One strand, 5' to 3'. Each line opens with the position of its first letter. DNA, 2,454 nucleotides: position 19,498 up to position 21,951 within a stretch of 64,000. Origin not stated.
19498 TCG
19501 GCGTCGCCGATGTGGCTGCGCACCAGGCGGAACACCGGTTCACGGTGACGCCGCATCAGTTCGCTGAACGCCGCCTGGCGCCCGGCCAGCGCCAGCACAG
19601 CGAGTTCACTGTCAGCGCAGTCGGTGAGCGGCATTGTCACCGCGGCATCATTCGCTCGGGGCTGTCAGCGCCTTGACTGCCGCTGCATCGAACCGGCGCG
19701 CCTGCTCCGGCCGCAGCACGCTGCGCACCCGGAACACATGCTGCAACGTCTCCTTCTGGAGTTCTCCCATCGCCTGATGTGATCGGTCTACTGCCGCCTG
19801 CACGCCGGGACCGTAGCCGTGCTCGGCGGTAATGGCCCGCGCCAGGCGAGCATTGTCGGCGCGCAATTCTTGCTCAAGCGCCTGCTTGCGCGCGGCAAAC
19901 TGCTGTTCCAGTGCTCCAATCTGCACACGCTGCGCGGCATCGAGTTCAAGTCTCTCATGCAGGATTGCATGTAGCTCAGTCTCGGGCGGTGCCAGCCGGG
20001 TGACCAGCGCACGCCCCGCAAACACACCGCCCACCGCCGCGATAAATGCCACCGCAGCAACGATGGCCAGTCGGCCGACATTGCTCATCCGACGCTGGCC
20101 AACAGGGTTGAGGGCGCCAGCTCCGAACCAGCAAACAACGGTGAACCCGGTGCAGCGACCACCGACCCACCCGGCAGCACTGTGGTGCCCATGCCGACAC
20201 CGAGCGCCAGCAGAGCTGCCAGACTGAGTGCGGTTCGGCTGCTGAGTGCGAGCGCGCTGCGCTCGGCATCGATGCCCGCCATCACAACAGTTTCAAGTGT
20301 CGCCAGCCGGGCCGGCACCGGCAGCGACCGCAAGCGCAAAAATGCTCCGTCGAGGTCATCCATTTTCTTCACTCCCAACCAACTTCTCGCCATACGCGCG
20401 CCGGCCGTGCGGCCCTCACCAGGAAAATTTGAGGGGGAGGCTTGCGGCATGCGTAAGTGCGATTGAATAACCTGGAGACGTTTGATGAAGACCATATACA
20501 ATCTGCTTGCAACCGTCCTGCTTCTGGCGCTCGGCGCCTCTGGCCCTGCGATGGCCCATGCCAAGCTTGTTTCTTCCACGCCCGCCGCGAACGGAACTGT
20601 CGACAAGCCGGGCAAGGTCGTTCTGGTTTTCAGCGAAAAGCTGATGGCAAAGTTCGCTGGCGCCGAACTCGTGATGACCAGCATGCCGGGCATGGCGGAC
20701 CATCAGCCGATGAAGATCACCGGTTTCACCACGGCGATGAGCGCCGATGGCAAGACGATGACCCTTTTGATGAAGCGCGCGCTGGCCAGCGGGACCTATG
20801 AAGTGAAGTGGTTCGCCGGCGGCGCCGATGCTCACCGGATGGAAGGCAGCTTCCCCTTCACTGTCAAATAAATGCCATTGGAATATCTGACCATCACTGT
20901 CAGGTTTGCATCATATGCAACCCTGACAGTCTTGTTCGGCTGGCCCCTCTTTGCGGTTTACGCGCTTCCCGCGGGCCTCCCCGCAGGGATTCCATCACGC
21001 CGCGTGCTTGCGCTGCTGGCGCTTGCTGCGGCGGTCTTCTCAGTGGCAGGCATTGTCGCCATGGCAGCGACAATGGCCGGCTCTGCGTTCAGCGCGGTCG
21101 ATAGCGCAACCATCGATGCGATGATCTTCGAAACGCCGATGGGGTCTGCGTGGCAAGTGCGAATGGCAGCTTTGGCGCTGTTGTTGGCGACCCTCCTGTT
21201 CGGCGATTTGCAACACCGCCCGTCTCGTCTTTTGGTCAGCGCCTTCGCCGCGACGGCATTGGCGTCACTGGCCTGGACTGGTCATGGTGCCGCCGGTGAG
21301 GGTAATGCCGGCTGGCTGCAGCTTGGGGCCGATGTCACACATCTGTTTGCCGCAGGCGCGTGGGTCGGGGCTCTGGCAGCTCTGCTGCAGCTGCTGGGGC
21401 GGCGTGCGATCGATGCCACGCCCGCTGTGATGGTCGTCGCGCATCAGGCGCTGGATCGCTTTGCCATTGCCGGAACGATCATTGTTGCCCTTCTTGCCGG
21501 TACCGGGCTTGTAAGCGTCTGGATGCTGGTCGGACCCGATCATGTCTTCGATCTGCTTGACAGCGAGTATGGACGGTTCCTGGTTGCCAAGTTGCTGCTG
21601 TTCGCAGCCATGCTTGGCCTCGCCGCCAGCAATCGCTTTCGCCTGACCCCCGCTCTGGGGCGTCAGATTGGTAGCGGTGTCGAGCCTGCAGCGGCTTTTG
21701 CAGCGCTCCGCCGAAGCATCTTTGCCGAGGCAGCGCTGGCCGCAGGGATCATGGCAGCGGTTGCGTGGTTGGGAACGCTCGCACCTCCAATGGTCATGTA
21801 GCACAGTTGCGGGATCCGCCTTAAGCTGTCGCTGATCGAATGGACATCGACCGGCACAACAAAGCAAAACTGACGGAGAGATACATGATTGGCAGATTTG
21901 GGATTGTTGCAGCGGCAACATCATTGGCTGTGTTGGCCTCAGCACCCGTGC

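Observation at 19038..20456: CnrYXH-like ECF sigma cascade wired to a copper regulon, with its promoter motif readable three times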

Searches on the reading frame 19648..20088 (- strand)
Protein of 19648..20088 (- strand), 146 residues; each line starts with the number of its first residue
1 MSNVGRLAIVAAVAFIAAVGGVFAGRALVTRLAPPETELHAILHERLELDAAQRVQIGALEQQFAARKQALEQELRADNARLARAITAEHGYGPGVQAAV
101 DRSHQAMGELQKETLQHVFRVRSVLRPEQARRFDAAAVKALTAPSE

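Call 9: search_protein_families(library=pfam, proteins=[window:19648-20088:-], max_evalue=0.01)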
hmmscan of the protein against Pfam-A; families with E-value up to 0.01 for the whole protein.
window:19648-20088:- (146 aa): 2 families
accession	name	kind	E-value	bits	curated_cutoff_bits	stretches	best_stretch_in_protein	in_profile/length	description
PF13801.11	Metal_resist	-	1.9e-16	60.8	29.2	1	12-132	2-125/125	Heavy-metal resistance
PF07813.17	LTXXQ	-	8.9e-05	23.6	24.3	1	43-135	9-98/100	LTXXQ motif family protein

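Call 10: search_protein_families(library=ncbifam, proteins=[window:19648-20088:-], max_evalue=0.01)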
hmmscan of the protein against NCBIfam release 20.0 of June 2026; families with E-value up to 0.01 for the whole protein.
window:19648-20088:- (146 aa): 1 family
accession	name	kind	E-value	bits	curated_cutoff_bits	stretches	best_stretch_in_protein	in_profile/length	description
NF007769.1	PRK10455.1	equivalog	0.0066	16.7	174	1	38-142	48-149/160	ATP-independent periplasmic protein-refolding chaperone Spy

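Call 11: search_solved_structures(query=window:19648-20088:-, max_evalue=10, show_alignments=2)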
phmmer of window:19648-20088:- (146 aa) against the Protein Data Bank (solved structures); distinct sequences matched with E-value up to 10: 9.
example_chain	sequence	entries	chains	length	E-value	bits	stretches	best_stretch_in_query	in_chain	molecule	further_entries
4clv_A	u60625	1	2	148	3.5e-19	72.7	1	10-143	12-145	NICKEL-COBALT-CADMIUM RESISTANCE PROTEIN NCCX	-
4wwb_A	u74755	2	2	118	6.8e-19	71.7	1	37-143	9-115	Nickel and cobalt resistance protein CnrR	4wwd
3zg1_A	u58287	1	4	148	1.4e-18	70.8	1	34-143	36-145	NICKEL AND COBALT RESISTANCE PROTEIN CNRR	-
2y39_A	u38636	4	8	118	1.8e-18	70.4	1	37-143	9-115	NICKEL AND COBALT RESISTANCE PROTEIN CNRR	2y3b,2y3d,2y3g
4wwf_A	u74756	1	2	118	2.5e-18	70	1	37-143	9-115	Nickel and cobalt resistance protein CnrR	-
3epv_A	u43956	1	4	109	2.5e-18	69.9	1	38-143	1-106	Nickel and cobalt resistance protein cnrR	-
2y3h_A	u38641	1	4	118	4.4e-18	69.2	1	37-143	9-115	NICKEL AND COBALT RESISTANCE PROTEIN CNRR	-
8fed_K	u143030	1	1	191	0.28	14.9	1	8-51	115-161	Transmembrane protein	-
9dvb_C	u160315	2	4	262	1.2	12.8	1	65-100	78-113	Cell shape-determining protein MreC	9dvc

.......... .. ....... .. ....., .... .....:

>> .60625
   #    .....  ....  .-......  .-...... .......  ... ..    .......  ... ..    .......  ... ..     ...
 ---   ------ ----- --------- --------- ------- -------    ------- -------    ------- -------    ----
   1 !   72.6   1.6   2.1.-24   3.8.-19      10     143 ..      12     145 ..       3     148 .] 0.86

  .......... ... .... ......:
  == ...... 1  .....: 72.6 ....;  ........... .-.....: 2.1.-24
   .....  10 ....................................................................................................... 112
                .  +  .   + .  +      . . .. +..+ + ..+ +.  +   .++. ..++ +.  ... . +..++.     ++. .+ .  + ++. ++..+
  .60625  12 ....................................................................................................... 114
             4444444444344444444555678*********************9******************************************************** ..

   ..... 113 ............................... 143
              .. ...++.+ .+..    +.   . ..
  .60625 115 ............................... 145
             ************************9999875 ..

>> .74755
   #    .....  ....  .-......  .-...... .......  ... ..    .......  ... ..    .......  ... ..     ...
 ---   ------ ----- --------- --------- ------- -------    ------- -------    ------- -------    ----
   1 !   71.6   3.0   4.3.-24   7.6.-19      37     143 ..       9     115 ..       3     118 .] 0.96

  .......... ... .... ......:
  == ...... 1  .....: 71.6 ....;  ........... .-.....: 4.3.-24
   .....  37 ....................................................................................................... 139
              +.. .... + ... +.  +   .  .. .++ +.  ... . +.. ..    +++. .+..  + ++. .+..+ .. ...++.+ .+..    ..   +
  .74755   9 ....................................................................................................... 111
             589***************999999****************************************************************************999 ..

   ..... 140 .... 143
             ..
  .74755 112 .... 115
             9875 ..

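Call 25: find_homologous_proteins(query=window:19648-20088:-, max_evalue=0.00001)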
Query window:19648-20088:- (146 aa): 657 proteins with E <= 0.00001 among 1290 candidates; the best 120 are listed.
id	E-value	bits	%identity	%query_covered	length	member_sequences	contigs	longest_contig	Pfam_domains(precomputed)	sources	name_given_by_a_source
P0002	2.1e-82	292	100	100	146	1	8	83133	PF13801.12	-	-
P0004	1.1e-81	289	99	100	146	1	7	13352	PF13801.12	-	-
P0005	6.1e-77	274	94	100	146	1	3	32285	PF13801.12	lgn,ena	-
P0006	8.8e-77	273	95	100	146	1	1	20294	PF13801.12,PF07813.18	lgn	-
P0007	1.4e-73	263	90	100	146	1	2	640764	PF13801.12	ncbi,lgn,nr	ncbi:MAG: heavy metal resistance protein [Sphingomonadales bacterium 28-64-96]|nr:MAG: heavy metal r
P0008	1.5e-72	260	89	100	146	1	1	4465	PF13801.12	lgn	-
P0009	5.0e-72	258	88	100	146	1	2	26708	PF13801.12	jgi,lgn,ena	-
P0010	6.4e-69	248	82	100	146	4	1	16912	PF13801.12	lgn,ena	-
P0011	1.8e-68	247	82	100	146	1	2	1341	PF13801.12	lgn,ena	-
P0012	2.0e-68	246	81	100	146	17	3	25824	PF13801.12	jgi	jgi:hypothetical protein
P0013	3.3e-68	246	82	100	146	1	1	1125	PF13801.12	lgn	-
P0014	3.5e-68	246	81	100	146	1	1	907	PF13801.12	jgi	jgi:nickel and cobalt resistance protein CnrR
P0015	7.4e-68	245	82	100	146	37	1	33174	PF13801.12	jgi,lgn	jgi:Spy/CpxP family protein refolding chaperone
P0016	1.0e-67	244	82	99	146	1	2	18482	PF13801.12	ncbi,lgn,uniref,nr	ncbi:periplasmic heavy metal sensor [Sandarakinorhabdus sp.]|uniref:Spy/CpxP family protein refoldin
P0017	1.0e-67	244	82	100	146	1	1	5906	PF13801.12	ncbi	-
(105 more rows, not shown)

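Call 27: find_related_loci(query=A1, collection=genome_contigs, flank=8000)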
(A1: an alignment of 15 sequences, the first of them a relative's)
Query A1 (146 aa) in genome_contigs; peptide patterns used: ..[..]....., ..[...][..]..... (x = any residue, [..] = any of these).
559 stretches matched a pattern; 535 encode a relative of the query (tblastn E <= 1e-3); the best 80 are kept; 80 distinct loci.
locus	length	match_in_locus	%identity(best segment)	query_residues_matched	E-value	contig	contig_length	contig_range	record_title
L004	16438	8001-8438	82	1-146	7e-77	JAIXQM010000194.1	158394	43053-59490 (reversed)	MAG: Sphingomonadales bacterium isolate C4_MAG_00028 pond_C4_MAG_00028_000000000238, whole genome shotgun sequence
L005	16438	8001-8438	82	1-146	7e-77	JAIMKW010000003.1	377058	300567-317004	MAG: Sandarakinorhabdus sp. isolate GA_180221_E-2-1-MAG-62_40 NODE_4_length_377081_cov_22.608430, whole genome shotgun s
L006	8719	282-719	81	1-146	3e-76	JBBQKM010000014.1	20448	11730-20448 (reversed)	MAG: Sphingomonadales bacterium isolate Co_metawrap_592 Cmw_592_k141_3037199_length_20448_cov_7.9986, whole genome shotg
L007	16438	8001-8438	80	1-146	6e-76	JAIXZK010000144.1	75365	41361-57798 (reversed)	MAG: Sphingomonadales bacterium isolate D8_MAG_00049 pond_D8_MAG_00049_000000000204, whole genome shotgun sequence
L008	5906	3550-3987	82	1-146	1e-75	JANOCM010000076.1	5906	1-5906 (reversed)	MAG: Alphaproteobacteria bacterium isolate VAR_17_metabat_392 VAR_17_k141_635175, whole genome shotgun sequence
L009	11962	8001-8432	82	1-144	1e-74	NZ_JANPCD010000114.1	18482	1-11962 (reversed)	MAG: Sandarakinorhabdus sp. isolate VAR_78_metabat_582 VAR_78_k141_3746993, whole genome shotgun sequence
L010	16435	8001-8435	81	1-145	3e-74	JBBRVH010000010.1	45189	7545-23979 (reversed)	MAG: Sphingomonadales bacterium isolate La3_metabat2.136 La3_metabat2.136_K_2147250_L_45189_cov_139.5333, whole genome s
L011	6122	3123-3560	79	1-146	1e-73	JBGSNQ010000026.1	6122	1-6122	MAG: Pseudomonadales bacterium isolate JTS-AC26 k141_1161354, whole genome shotgun sequence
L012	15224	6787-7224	79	1-146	7e-73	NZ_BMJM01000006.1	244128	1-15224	Sandarakinorhabdus glacialis strain CGMCC 1.15519 sequence06, whole genome shotgun sequence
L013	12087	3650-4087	72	1-146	1e-59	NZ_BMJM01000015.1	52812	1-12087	Sandarakinorhabdus glacialis strain CGMCC 1.15519 sequence15, whole genome shotgun sequence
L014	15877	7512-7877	76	26-146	8e-57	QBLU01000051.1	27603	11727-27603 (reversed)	MAG: Alphaproteobacteria bacterium isolate ULC179bin3 scaffold51_size27603, whole genome shotgun sequence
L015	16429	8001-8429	64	1-143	7e-56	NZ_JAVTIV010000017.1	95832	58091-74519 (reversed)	Sphingobium sp. WCS2017Hpa-17 NODE_17_length_95832_cov_12.402111, whole genome shotgun sequence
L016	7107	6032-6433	69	10-143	6e-56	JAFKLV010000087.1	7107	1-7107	MAG: Sphingomonadales bacterium isolate SCN18_14_9_16_R4_B_67_9 SCN18_14_9_16_R4_B_scaffold_2571, whole genome shotgun s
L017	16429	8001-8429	64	1-143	2e-55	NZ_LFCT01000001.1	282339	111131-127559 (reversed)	Sphingobium estronivorans strain AXB contig1, whole genome shotgun sequence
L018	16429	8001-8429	64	1-143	2e-55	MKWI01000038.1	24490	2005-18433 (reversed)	MAG: Sphingobium sp. 66-54 SCNpilot_expt_1000_bf_scaffold_941, whole genome shotgun sequence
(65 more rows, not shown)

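Call 73: search_protein_representatives(protein=window:19648-20088:-)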
Query: 146 residues. Proteins with E-value up to 0.001 (for the whole library): 480; up to 1e-10: 249; up to 1e-30: 10. The best 150 are listed.
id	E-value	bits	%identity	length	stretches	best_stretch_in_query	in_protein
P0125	7.0e-44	165.4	57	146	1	4-144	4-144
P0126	1.7e-40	154.5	55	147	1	8-144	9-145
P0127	7.7e-40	152.4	56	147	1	5-146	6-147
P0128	9.2e-39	148.9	56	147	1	3-144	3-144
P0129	4.3e-34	133.8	51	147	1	3-143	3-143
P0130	1.7e-33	131.9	49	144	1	7-141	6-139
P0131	2.7e-33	131.2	61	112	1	36-145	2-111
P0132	4.4e-33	130.6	63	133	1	12-112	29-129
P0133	7.6e-33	129.8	61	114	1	37-144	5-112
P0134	9.5e-33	129.5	51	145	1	6-145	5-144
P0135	2.2e-30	121.9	48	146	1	3-143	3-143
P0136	1.0e-29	119.7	49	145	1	5-145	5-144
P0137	1.6e-28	115.9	49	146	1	8-142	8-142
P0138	1.6e-28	115.8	51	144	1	6-114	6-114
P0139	2.8e-28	115.0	48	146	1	12-145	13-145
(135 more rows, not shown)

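Call 75: predict_structure(alignment_id=A1)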
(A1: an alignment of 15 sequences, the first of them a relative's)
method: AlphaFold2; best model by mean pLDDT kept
length: 146 residues; sequences in the alignment: 15
mean_pLDDT: 77.0   pTM: 0.59
mean pLDDT of the five models: 77.0, 76.9, 76.6, 73.2, 73.1
residues with pLDDT >= 90: 16; 70-90: 92; 50-70: 23; < 50: 15
segments of 3 or more residues with pLDDT < 50: 25-36
pLDDT, mean of each block of 10 residues (from residue 1): 69 65 46 49 78 90 86 87 88 85 84 86 91 83 62
secondary structure, 60 per line:
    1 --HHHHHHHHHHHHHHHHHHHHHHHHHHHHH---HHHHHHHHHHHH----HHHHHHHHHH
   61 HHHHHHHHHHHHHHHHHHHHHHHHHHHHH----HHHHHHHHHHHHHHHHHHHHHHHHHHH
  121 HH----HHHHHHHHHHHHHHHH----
elements in order: H3-31 H35-46 H51-89 H94-122 H127-142

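Call 79: fold_search(model_id=the predicted structure, library=pdb)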
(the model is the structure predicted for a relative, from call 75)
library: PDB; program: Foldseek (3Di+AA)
matches with E <= 10: 553; with E <= 0.001: 15
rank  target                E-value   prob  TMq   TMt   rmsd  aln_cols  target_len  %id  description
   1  2y3d_A                1.1e-06  1.00  0.67  0.86   2.1       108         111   40  Zn-bound form of Cupriavidus metallidurans CH34 CnrXs (released 2011-03-30)
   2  4wwb                  1.3e-06  1.00  0.64  0.81   3.1       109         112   41  High-resolution structure of the Ni-bound form of the Y135F mutant of C. metallidurans CnrXs (released 2015-02-11)
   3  2y39                  1.4e-06  1.00  0.62  0.81   2.7       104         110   41  Ni-bound form of Cupriavidus metallidurans CH34 CnrXs (released 2011-03-30)
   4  3zg1_D                1.4e-06  1.00  0.63  0.81   2.9       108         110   41  NI-BOUND FORM OF M123A MUTANT OF CUPRIAVIDUS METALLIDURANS CH34 CNRXS (released 2013-10-23)
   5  2y3h_A                1.8e-06  1.00  0.64  0.83   2.6       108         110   40  E63Q mutant of Cupriavidus metallidurans CH34 CnrXs (released 2011-03-30)
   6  4wwf_A                2.0e-06  1.00  0.62  0.79   3.3       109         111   40  High-resolution structure of two Ni-bound forms of the M123C mutant of C. metallidurans CnrXs (released 2015-02-11)
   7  2y3b                  2.1e-06  1.00  0.61  0.78   3.4       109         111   40  Co-bound form of Cupriavidus metallidurans CH34 CnrXs (released 2011-03-30)
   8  2y3h_B                2.4e-06  1.00  0.64  0.83   2.6       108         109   40  E63Q mutant of Cupriavidus metallidurans CH34 CnrXs (released 2011-03-30)
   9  3zg1_A                3.0e-06  1.00  0.63  0.82   2.6       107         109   40  NI-BOUND FORM OF M123A MUTANT OF CUPRIAVIDUS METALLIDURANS CH34 CNRXS (released 2013-10-23)
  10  2y3h_C                3.3e-06  1.00  0.62  0.81   2.4       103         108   41  E63Q mutant of Cupriavidus metallidurans CH34 CnrXs (released 2011-03-30)
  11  3epv_A                3.3e-06  1.00  0.62  0.81   3.0       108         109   41  X-ray Structure of the Metal-sensor CnrX in both the Apo- and Copper-bound Forms (released 2008-11-25)
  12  2y3h_D                5.2e-06  1.00  0.62  0.82   2.4       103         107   41  E63Q mutant of Cupriavidus metallidurans CH34 CnrXs (released 2011-03-30)
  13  4wwf_B                5.5e-06  1.00  0.63  0.85   2.2       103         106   42  High-resolution structure of two Ni-bound forms of the M123C mutant of C. metallidurans CnrXs (released 2015-02-11)
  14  3epv_C                6.5e-06  1.00  0.62  0.83   2.3       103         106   42  X-ray Structure of the Metal-sensor CnrX in both the Apo- and Copper-bound Forms (released 2008-11-25)
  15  4clv_A                1.2e-05  1.00  0.66  0.68   9.3       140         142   33  Crystal Structure of dodecylphosphocholine-solubilized NccX from Cupriavidus metallidurans 31A (released 2014-10-01)
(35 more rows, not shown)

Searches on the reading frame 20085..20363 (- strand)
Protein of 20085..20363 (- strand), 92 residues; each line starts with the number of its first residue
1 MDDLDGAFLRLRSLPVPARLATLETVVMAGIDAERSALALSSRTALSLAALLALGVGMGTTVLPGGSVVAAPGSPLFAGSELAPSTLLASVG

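Call 9: search_protein_families(library=pfam, proteins=[window:20085-20363:-], max_evalue=0.01)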
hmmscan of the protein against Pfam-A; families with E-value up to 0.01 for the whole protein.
window:20085-20363:- (92 aa): 0 families

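Call 10: search_protein_families(library=ncbifam, proteins=[window:20085-20363:-], max_evalue=0.01)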
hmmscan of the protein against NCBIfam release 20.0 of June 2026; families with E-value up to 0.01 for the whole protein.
window:20085-20363:- (92 aa): 0 families

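Call 13: search_solved_structures(query=window:20085-20363:-, max_evalue=10, show_alignments=2)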
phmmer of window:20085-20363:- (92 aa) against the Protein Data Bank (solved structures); distinct sequences matched with E-value up to 10: 1.
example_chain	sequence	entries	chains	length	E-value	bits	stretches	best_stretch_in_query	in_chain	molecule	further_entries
4oca_A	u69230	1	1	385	2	12.2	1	31-64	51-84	UDP-4-amino-4-deoxy-L-arabinose--oxoglutarate aminotransferase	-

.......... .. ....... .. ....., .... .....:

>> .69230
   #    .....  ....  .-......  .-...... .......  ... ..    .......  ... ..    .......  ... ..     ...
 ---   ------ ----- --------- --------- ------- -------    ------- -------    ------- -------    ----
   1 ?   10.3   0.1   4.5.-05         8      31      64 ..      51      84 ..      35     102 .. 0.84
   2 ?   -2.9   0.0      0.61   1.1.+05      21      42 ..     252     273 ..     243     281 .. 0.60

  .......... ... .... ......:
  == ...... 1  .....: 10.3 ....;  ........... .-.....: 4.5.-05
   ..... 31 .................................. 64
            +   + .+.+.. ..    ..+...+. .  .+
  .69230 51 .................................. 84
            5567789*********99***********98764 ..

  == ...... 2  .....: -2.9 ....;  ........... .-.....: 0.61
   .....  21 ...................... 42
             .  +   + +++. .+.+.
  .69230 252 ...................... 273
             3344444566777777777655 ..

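Call 50: search_solved_structures(query=A2, max_evalue=10, show_alignments=2)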
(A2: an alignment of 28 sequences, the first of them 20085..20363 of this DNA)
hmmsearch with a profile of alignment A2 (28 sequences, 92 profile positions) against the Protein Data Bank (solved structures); distinct sequences matched with E-value up to 10: 5.
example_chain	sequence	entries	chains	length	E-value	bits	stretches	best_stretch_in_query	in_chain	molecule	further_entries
5nc6_B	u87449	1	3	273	0.25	15.1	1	4-59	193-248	Peptidoglycan N-acetylglucosamine deacetylase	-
9mgw_F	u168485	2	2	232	0.71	13.6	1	33-76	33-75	PSAF1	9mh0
1h6a_A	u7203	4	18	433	1.3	12.8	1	39-76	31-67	PRECURSOR FORM OF GLUCOSE-FRUCTOSE OXIDOREDUCTASE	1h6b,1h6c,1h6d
2hgs_A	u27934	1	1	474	1.6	12.5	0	53-90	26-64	PROTEIN (GLUTATHIONE SYNTHETASE)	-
8fbz_B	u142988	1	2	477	1.6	12.5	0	53-90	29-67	Glutathione synthetase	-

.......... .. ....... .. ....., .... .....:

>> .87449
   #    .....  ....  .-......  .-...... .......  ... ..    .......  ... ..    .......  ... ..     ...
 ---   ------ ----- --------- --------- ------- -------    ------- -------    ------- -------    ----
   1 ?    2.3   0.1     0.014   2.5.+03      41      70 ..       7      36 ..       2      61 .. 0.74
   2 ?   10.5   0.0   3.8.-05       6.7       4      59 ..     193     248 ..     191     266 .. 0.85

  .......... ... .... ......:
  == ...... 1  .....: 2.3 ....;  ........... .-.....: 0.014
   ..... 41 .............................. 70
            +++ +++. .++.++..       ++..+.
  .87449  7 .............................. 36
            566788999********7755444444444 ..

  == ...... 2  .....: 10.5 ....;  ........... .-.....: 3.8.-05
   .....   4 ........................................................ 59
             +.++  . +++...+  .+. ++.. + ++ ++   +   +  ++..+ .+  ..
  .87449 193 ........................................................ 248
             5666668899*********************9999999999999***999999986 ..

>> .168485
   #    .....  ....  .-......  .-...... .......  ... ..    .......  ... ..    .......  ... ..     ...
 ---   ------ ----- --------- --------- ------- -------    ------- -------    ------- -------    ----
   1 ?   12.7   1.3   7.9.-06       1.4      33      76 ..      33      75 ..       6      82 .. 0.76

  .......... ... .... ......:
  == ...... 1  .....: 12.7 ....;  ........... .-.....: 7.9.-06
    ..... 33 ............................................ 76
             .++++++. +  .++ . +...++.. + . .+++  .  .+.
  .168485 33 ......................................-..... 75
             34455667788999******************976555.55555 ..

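Call 100: predict_structure(alignment_id=A2)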
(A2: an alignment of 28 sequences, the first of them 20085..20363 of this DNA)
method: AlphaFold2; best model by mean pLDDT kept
length: 92 residues; sequences in the alignment: 28
mean_pLDDT: 72.9   pTM: 0.30
mean pLDDT of the five models: 72.9, 71.2, 70.5, 70.3, 68.2
residues with pLDDT >= 90: 6; 70-90: 48; 50-70: 37; < 50: 1
segments of 3 or more residues with pLDDT < 50: none
pLDDT, mean of each block of 10 residues (from residue 1): 87 84 87 80 74 80 60 54 55 49
secondary structure, 60 per line:
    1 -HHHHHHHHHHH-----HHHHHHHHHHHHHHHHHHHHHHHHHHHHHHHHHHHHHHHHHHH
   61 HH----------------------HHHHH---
elements in order: H2-12 H18-62 H85-89

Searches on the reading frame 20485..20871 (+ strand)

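Call 9: search_protein_families(library=pfam, proteins=[window:20485-20871:+], max_evalue=0.01)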
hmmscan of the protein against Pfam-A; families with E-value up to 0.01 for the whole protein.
window:20485-20871:+ (128 aa): 2 families
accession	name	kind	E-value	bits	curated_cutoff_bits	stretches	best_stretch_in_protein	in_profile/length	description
PF04234.18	CopC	-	6.6e-17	62.7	23.3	1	25-127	1-92/92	CopC domain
PF13205.12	Big_5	-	0.00064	20.9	23.6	1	27-109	6-83/105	Bacterial Ig-like domain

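Call 10: search_protein_families(library=ncbifam, proteins=[window:20485-20871:+], max_evalue=0.01)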
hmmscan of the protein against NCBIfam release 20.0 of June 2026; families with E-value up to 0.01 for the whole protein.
window:20485-20871:+ (128 aa): 2 families
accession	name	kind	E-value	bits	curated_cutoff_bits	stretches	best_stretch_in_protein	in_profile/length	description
NF033814.1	copper_CopC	equivalog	1e-31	109.5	95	1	18-128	4-107/107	copper homeostasis periplasmic binding protein CopC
NF007636.0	PRK10301.1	equivalog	3.2e-12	46.4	129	1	9-128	11-124/124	CopC domain-containing protein YobA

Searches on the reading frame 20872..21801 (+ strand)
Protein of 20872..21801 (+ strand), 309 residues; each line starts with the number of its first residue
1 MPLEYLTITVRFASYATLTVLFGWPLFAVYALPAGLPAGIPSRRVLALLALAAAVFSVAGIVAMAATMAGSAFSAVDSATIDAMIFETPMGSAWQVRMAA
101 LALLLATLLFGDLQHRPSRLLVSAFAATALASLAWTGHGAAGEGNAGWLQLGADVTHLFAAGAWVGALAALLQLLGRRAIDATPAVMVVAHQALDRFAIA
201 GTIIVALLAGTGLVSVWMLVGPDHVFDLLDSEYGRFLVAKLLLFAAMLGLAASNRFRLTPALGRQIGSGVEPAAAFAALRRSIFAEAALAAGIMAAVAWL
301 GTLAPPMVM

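Call 9: search_protein_families(library=pfam, proteins=[window:20872-21801:+], max_evalue=0.01)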
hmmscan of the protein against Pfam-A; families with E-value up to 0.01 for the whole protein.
window:20872-21801:+ (309 aa): 2 families
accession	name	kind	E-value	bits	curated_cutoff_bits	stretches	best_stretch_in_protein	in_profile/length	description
PF05425.18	CopD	-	1.1e-22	80.9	32.1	1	192-300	2-105/105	Copper resistance protein D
PF11829.13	DUF3349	-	0.0077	17.4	28.3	0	32-88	10-68/94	Protein of unknown function (DUF3349)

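Call 10: search_protein_families(library=ncbifam, proteins=[window:20872-21801:+], max_evalue=0.01)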
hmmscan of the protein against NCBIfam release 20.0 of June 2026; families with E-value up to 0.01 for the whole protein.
window:20872-21801:+ (309 aa): 1 family
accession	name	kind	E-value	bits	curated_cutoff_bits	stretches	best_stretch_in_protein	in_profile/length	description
NF033808.0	copper_CopD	equivalog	1.2e-80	271.3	195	1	5-306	2-295/295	copper homeostasis membrane protein CopD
